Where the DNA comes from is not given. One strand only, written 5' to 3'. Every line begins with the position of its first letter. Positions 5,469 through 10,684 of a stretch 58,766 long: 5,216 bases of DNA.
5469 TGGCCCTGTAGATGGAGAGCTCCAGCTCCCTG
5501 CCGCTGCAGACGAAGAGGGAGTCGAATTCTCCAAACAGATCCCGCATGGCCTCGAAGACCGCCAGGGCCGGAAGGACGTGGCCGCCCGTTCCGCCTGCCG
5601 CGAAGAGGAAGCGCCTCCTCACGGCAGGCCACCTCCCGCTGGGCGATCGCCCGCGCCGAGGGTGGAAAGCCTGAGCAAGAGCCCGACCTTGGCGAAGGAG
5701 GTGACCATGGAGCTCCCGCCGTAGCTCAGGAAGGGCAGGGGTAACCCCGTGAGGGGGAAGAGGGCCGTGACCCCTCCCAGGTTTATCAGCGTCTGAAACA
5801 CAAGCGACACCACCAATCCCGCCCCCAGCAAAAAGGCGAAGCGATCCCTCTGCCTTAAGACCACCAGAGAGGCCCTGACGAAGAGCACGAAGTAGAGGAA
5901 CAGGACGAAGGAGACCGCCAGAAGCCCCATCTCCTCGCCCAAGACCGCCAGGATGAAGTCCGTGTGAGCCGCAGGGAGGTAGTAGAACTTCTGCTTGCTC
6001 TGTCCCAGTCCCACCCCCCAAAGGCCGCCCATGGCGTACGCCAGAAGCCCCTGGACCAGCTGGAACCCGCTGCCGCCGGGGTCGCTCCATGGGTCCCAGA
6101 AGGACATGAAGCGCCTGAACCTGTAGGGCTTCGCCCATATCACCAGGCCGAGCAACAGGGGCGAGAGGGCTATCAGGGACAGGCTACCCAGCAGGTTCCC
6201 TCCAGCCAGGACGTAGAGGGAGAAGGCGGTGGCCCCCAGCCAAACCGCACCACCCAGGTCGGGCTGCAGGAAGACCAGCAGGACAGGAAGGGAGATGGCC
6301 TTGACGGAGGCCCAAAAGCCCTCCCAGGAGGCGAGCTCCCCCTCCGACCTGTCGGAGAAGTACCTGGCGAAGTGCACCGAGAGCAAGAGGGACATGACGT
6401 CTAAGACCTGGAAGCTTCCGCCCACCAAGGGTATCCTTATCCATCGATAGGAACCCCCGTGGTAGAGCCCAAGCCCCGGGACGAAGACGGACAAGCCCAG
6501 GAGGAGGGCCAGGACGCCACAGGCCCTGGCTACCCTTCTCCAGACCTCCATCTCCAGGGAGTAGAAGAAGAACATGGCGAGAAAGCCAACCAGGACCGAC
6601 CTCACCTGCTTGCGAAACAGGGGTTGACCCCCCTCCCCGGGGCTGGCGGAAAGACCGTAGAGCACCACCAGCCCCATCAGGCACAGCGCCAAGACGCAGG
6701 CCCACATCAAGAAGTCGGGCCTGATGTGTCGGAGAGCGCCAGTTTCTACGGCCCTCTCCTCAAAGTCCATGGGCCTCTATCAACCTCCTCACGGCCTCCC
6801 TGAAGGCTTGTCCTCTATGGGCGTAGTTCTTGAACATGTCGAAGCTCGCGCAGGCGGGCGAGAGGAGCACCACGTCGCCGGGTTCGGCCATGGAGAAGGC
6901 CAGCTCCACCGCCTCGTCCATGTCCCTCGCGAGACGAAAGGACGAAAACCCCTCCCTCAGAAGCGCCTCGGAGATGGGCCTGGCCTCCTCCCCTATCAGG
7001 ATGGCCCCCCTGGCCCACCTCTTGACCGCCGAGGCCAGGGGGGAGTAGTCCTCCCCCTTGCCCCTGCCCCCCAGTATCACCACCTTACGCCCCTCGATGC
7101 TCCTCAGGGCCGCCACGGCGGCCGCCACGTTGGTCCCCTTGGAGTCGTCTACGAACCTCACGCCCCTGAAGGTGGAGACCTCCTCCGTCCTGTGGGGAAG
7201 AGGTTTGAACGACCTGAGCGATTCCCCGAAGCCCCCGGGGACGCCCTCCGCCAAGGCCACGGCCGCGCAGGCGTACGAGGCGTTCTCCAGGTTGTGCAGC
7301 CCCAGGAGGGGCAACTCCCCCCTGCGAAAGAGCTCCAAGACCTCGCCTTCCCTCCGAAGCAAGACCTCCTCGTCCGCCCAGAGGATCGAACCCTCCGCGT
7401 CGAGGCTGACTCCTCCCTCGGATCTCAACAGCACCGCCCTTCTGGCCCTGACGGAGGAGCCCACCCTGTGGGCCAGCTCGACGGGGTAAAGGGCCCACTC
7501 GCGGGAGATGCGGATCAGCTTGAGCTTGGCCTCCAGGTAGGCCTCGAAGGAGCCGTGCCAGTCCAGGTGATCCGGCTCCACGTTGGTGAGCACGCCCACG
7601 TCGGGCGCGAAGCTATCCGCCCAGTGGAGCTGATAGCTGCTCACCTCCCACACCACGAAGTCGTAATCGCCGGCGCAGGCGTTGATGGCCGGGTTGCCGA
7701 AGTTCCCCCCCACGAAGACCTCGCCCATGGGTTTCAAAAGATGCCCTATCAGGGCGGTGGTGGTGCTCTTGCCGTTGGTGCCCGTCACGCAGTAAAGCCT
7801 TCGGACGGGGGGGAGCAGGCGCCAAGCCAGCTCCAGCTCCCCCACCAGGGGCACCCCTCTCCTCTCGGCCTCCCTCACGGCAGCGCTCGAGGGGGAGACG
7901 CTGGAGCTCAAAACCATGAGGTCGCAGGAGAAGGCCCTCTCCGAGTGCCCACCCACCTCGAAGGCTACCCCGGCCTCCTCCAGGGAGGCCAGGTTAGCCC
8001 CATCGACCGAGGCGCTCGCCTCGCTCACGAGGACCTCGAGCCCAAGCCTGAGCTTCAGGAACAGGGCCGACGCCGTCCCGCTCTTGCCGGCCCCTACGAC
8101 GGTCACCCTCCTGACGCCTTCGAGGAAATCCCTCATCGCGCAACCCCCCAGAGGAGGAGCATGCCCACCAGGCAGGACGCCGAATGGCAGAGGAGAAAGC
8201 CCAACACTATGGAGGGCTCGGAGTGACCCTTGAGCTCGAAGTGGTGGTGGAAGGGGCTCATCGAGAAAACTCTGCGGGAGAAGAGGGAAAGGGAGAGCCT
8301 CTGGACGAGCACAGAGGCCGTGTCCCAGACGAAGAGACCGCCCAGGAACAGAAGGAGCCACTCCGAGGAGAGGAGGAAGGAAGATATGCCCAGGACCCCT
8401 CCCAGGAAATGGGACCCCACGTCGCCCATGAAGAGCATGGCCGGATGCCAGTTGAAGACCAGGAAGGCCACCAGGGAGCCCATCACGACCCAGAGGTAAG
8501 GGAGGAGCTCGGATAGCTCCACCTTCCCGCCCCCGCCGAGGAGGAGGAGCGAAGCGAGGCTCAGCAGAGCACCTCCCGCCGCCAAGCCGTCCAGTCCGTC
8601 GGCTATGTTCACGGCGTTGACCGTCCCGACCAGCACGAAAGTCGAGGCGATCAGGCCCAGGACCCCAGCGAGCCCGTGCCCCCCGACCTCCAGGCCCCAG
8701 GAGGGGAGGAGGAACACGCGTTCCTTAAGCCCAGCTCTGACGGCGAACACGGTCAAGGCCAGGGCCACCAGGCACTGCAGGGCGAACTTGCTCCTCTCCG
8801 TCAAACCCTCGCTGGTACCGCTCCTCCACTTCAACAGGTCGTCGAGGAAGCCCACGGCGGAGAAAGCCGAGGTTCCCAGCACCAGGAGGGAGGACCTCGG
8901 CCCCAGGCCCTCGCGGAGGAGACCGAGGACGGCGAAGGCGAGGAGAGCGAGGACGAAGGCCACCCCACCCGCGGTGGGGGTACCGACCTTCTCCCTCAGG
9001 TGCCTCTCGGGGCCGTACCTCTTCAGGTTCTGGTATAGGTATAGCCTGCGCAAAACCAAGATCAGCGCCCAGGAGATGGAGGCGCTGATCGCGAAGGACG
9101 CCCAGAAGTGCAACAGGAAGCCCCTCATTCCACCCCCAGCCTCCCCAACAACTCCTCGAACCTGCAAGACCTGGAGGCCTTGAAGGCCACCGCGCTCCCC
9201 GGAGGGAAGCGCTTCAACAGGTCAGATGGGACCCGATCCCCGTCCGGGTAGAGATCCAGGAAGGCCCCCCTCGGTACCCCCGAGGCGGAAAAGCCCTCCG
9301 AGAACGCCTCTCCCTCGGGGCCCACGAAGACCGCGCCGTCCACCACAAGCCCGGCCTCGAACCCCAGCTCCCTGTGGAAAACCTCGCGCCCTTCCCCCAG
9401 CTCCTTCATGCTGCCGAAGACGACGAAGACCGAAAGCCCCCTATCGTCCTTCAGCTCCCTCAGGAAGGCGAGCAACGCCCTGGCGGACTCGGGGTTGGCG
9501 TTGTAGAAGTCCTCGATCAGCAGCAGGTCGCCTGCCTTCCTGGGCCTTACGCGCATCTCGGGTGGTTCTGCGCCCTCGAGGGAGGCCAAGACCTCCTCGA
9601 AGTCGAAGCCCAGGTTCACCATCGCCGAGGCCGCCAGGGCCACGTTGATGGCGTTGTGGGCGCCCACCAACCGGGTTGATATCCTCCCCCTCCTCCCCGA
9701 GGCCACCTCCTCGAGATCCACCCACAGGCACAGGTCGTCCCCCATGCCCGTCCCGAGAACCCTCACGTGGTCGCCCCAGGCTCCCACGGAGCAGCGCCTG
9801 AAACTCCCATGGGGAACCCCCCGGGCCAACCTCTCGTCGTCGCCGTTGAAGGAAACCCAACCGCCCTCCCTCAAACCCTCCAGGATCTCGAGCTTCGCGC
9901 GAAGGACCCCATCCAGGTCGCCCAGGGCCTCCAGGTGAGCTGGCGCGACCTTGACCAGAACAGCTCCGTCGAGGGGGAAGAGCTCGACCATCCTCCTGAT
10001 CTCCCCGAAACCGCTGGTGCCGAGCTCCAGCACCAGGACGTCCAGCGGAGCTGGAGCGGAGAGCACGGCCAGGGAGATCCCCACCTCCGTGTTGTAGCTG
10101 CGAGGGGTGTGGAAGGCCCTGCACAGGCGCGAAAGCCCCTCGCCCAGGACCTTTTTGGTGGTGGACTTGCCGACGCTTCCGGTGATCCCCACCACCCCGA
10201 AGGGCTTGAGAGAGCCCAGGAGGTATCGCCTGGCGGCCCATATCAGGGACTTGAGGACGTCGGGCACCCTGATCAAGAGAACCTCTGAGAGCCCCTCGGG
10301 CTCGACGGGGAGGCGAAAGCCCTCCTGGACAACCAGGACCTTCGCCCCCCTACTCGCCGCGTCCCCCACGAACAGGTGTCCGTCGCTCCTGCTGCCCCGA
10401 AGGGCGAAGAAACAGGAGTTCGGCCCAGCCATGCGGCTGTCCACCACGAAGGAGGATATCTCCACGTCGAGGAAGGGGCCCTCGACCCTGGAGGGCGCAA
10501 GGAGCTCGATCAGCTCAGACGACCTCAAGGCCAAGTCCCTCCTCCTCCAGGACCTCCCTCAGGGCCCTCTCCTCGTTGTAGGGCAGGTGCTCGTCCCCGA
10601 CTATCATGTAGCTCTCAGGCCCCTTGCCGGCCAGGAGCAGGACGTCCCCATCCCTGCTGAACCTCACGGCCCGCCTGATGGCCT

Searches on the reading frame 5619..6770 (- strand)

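Call 59: search_protein_families(library=pfam, proteins=[window:5619-6770:-], max_evalue=0.00001)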
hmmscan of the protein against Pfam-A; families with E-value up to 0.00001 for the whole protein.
window:5619-6770:- (383 aa): 1 family
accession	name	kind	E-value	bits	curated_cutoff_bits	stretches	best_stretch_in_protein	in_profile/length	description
PF01098.24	FTSW_RODA_SPOVE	-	8e-82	275.5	26.4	1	21-370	3-352/356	Cell cycle protein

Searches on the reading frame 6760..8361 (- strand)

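Call 59: search_protein_families(library=pfam, proteins=[window:6760-8361:-], max_evalue=0.00001)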
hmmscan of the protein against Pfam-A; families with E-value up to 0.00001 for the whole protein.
window:6760-8361:- (533 aa): 3 families
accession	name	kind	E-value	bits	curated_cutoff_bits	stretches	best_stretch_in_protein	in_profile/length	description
PF08245.18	Mur_ligase_M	-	3.4e-24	86.3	24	1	192-368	1-200/200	Mur ligase middle domain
PF02875.26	Mur_ligase_C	-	2.5e-17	64.3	28.4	1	390-504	1-127/127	Mur ligase, glutamate ligase domain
PF21377.3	MurD_N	-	1.3e-07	32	24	1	85-159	1-74/76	MurD N-terminal domain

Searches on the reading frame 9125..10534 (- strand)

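Call 59: search_protein_families(library=pfam, proteins=[window:9125-10534:-], max_evalue=0.00001)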
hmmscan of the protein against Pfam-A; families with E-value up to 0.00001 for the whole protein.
window:9125-10534:- (469 aa): 2 families
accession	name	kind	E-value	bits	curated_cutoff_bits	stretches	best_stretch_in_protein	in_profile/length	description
PF08245.18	Mur_ligase_M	-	2.4e-24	86.9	24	1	117-304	1-199/200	Mur ligase middle domain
PF02875.26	Mur_ligase_C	-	8.9e-11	43.2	28.4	1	334-453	9-125/127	Mur ligase, glutamate ligase domain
